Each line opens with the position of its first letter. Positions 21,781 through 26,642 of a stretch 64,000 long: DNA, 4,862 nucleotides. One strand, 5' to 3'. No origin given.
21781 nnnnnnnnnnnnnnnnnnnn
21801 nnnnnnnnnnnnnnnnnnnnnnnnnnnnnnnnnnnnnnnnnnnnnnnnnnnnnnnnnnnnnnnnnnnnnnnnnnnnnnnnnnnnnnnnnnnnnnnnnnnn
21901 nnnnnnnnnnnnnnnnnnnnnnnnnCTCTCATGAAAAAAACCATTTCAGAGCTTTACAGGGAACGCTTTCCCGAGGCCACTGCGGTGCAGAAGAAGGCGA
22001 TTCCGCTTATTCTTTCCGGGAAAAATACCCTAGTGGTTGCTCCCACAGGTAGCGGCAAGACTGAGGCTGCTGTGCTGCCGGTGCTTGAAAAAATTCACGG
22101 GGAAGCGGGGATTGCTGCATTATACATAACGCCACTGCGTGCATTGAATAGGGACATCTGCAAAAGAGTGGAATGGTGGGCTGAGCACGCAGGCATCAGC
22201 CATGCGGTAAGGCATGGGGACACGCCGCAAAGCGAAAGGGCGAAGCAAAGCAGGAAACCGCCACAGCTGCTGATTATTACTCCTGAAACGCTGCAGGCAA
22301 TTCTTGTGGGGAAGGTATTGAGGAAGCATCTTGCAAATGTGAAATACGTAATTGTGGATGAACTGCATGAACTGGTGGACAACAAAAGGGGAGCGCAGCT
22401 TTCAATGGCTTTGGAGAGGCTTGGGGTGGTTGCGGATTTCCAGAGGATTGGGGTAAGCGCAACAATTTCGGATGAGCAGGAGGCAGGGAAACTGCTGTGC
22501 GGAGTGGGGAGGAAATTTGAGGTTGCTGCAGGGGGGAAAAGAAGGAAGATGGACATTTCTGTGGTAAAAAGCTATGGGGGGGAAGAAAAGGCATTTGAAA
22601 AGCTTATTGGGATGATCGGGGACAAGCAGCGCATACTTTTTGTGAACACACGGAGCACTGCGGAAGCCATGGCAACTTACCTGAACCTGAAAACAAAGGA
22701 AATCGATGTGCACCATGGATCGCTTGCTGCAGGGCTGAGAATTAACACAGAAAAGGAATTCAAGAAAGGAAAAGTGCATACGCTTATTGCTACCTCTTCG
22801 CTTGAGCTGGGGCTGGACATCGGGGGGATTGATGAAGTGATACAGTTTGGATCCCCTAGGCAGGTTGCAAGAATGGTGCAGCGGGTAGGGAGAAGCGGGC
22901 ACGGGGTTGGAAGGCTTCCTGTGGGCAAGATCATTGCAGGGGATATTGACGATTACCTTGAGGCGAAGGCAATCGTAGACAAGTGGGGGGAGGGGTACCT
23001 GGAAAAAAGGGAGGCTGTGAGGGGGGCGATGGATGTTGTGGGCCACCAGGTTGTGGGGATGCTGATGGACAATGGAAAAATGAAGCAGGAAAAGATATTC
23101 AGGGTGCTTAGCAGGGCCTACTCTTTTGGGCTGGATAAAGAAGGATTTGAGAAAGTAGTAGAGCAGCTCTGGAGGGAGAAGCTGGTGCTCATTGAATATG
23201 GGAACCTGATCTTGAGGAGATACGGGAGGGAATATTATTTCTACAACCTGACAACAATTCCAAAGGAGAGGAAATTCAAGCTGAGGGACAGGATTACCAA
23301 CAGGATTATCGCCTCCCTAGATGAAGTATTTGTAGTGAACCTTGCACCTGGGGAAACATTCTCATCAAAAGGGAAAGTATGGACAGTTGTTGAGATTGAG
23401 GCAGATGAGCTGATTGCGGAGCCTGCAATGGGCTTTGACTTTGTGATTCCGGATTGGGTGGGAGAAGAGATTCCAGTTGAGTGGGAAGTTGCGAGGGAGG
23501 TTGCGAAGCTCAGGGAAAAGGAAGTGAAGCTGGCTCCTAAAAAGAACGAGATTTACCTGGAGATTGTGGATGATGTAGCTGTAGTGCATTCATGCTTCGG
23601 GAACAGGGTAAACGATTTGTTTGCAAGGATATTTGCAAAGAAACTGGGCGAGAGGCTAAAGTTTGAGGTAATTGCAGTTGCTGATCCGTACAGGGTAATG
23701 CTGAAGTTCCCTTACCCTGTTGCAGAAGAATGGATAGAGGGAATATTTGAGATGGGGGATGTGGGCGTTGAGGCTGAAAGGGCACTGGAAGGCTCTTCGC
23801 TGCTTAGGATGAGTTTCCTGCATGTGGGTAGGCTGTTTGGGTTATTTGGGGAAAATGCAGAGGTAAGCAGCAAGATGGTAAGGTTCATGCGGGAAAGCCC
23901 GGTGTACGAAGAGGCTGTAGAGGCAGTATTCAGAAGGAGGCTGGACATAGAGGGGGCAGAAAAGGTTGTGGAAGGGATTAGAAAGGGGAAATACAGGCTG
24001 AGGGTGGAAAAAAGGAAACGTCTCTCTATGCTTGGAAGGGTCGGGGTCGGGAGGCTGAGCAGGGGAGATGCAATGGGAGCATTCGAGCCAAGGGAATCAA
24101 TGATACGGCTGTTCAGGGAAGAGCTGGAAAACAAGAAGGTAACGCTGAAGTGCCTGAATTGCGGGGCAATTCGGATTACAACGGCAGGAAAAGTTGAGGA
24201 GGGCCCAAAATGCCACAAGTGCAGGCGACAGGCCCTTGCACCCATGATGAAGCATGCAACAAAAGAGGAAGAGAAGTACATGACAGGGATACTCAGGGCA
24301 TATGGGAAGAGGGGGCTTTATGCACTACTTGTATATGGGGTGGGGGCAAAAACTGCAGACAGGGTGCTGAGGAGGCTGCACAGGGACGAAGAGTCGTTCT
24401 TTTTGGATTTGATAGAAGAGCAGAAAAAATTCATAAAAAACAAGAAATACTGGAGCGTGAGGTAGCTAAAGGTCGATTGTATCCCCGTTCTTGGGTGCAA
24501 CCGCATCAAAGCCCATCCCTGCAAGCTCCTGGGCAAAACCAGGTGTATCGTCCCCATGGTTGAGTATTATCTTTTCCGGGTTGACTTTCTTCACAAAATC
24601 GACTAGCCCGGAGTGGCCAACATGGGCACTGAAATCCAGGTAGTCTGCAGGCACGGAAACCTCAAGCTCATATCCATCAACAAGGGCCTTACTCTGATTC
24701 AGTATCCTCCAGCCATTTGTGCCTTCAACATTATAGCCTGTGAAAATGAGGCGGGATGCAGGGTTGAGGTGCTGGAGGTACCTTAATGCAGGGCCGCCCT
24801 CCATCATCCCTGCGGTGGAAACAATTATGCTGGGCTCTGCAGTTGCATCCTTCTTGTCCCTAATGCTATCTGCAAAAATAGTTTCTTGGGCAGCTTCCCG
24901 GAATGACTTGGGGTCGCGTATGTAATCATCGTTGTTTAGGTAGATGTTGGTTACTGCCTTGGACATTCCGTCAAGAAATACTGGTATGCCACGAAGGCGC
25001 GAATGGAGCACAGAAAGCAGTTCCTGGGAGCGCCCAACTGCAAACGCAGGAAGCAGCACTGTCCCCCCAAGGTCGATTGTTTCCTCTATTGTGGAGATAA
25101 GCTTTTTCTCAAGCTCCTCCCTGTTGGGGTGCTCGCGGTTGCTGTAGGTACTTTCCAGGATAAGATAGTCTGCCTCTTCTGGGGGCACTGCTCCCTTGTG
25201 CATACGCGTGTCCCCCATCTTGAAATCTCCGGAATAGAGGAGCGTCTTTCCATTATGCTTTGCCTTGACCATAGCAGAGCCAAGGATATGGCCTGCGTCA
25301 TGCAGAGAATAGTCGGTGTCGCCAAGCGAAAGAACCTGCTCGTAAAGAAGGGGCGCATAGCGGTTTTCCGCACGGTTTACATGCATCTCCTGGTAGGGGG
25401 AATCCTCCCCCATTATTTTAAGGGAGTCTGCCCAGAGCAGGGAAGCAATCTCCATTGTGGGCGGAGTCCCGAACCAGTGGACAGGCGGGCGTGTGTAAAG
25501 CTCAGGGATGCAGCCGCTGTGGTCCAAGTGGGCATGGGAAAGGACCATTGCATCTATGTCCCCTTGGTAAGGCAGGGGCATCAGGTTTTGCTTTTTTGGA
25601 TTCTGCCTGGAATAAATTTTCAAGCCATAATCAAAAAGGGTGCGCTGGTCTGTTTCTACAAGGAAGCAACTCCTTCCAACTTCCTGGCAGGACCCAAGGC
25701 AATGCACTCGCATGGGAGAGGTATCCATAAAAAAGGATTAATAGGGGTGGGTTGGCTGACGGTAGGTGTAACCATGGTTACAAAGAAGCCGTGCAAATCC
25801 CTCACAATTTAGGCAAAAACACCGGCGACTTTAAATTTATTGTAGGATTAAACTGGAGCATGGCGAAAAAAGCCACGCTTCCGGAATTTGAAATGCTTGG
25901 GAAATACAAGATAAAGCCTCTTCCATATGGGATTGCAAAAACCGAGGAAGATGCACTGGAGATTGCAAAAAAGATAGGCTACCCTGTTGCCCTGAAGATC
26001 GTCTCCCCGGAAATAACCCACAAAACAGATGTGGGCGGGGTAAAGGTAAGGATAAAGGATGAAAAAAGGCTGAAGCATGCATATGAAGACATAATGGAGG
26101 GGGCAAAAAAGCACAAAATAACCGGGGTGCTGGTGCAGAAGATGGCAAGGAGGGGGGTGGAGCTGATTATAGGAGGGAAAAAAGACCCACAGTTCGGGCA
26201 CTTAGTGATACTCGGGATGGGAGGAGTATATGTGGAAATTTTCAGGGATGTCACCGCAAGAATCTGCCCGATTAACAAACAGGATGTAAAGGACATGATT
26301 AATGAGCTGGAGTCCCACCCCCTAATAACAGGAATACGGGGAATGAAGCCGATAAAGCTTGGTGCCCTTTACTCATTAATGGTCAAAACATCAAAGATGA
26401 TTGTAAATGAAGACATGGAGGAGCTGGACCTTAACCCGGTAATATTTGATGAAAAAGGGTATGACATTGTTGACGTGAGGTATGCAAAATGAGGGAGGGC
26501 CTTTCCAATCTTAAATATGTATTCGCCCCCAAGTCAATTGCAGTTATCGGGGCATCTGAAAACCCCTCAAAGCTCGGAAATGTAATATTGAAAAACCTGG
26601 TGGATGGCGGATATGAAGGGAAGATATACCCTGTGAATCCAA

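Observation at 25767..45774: Perfect 16-bp palindrome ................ occurs four times, always intergenic: candidate operator of an undescribed regulon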

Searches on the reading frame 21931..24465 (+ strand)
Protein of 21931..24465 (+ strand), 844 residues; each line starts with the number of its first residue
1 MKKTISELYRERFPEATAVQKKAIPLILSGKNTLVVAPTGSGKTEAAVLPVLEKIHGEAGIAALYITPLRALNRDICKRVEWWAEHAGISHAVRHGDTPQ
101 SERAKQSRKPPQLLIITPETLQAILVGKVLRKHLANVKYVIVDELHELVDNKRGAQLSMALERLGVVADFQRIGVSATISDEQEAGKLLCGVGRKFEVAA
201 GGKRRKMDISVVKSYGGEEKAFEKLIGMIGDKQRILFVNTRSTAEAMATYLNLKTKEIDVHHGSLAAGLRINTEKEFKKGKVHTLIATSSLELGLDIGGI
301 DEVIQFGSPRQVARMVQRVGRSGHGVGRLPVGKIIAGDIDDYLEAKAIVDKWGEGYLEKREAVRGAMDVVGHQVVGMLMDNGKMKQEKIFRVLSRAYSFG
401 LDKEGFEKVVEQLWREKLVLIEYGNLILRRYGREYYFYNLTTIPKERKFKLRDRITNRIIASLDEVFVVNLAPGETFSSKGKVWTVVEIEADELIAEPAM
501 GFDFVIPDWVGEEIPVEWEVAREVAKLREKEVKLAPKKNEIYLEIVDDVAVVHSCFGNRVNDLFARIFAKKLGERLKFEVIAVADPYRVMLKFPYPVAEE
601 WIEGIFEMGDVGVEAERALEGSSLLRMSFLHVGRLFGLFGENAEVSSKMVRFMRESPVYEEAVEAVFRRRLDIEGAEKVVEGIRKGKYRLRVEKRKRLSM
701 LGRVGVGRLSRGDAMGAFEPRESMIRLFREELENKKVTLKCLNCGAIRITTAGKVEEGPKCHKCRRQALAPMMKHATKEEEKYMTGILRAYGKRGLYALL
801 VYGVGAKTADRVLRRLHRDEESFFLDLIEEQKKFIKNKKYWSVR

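Call 9: search_protein_families(library=pfam, proteins=[window:21931-24465:+])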
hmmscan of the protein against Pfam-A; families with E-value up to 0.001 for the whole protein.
window:21931-24465:+ (844 aa): 6 families
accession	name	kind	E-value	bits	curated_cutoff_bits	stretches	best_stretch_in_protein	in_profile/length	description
PF00270.35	DEAD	-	4e-40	137.7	26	1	17-183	1-164/167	DEAD/DEAH box helicase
PF08494.16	DEAD_assoc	-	4.3e-22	79.3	23.5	1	536-701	2-190/191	DEAD/H associated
PF00271.37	Helicase_C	-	4.1e-20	72.5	23.5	1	224-323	5-107/110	Helicase conserved C-terminal domain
PF19306.5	WH_Lhr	-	3.7e-10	39.9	27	1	354-500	5-162/168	Large helicase-related protein, winged helix domain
PF04851.21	ResIII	-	2e-08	34.8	22.5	1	20-180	8-163/164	Type III restriction enzyme, res subunit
PF22527.2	DEXQc_Suv3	-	0.00059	19.9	27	0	34-168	17-123/154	DEXQ-box helicase domain of Suv3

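Call 96: search_protein_families(library=padloc, proteins=[window:21931-24465:+], max_evalue=0.01)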
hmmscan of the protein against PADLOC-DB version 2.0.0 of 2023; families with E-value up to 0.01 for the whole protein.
window:21931-24465:+ (844 aa): 70 families (the best 25 are shown)
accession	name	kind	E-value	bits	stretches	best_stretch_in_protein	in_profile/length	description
PDLC02503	BrxHI|BrxHII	-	1.5e-93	312.4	1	12-493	21-512/698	BrxHI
PDLC03960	SngC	-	8.7e-78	260.8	1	8-526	17-575/720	-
PDLC02897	DpdJ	-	5.2e-65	218.1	1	5-530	89-667/1570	DpdJ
PDLC02501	BrxHI|BrxHII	-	8.1e-58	194.3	1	18-489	26-512/925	BrxHI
PDLC00036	DruE3|DruE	-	2.4e-24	82.6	2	20-184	97-290/2023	SNF2 family N-terminal domain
PDLC02864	DpdF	-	3.2e-22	77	1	14-369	21-369/610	DpdF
PDLC03928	PsyrT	-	4.2e-20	69.6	1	18-326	24-336/689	-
PDLC01252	Cas3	-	1.2e-18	65.7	1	33-322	2-285/324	CAS-I; effector_G3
PDLC00192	HamB1|HamB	-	1.3e-18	64.1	2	18-169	271-421/1104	DEAD-box helicase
PDLC02870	DpdF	-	2e-18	64.2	1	18-324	16-319/534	DpdF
PDLC00186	HamB1|HamB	-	4.9e-18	62.5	1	16-164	147-291/864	DEAD-box helicase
PDLC00938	Cas3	-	7.9e-17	59.5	1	33-321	2-315/358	CRISPR-associated helicase Cas3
PDLC02861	DpdF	-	1.8e-16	57.6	1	18-357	31-363/611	DpdF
PDLC00035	DruE3|DruE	-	2e-16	56.9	2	32-189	121-309/1460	SNF2 family N-terminal domain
PDLC00037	DruE3|DruE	-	2.9e-16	56.4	2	31-186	119-306/2055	SNF2 family N-terminal domain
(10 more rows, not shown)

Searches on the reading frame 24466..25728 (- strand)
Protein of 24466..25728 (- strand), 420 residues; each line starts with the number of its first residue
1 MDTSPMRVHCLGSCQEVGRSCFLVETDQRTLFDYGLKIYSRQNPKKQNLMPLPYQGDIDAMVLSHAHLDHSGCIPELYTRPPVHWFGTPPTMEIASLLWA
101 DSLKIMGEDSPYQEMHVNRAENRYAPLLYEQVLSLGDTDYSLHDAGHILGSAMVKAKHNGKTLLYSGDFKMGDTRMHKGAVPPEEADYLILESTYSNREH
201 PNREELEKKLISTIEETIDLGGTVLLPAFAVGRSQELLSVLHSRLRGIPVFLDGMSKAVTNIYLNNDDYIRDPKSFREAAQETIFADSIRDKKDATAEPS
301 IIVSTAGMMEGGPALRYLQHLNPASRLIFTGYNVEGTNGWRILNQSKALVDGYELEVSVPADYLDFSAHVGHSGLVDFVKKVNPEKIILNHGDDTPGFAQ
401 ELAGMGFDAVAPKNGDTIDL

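Call 9: search_protein_families(library=pfam, proteins=[window:24466-25728:-])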
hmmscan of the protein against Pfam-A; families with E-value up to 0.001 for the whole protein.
window:24466-25728:- (420 aa): 5 families
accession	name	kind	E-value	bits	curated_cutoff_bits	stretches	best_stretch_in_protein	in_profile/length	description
PF10996.14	Beta-Casp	-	1.3e-15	58.4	27.7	1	235-342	2-120/120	Beta-Casp domain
PF07521.17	RMMBL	-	2.9e-09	37.2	21.6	1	363-412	10-63/63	Zn-dependent metallo-hydrolase RNA specificity domain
PF00753.33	Lactamase_B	-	1.2e-06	29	22.7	1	56-169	42-150/196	Metallo-beta-lactamase superfamily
PF12706.13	Lactamase_B_2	-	3.4e-06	27.2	27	1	30-201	3-172/200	Beta-lactamase superfamily domain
PF16661.11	Lactamase_B_6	-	1.5e-05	24.9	27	1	55-169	33-162/193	Metallo-beta-lactamase superfamily domain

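Call 96: search_protein_families(library=padloc, proteins=[window:24466-25713:-], max_evalue=0.01)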
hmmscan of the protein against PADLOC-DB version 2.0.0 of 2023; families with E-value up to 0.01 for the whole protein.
window:24466-25713:- (415 aa): 0 families

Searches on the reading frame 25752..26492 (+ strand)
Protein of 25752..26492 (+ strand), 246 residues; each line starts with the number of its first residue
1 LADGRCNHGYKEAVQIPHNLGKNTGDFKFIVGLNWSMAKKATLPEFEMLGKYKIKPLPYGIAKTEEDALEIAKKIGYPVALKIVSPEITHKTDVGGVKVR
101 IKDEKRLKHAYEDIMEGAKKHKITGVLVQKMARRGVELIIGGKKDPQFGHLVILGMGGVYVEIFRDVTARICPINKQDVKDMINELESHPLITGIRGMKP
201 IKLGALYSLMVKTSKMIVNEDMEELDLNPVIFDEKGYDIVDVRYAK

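Call 9: search_protein_families(library=pfam, proteins=[window:25752-26492:+])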
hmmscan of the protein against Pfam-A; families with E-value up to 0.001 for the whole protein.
window:25752-26492:+ (246 aa): 1 family
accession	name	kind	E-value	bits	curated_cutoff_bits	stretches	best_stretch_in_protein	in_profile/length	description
PF13549.11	ATP-grasp_5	-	1.3e-64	218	27.6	1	47-243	17-218/221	ATP-grasp domain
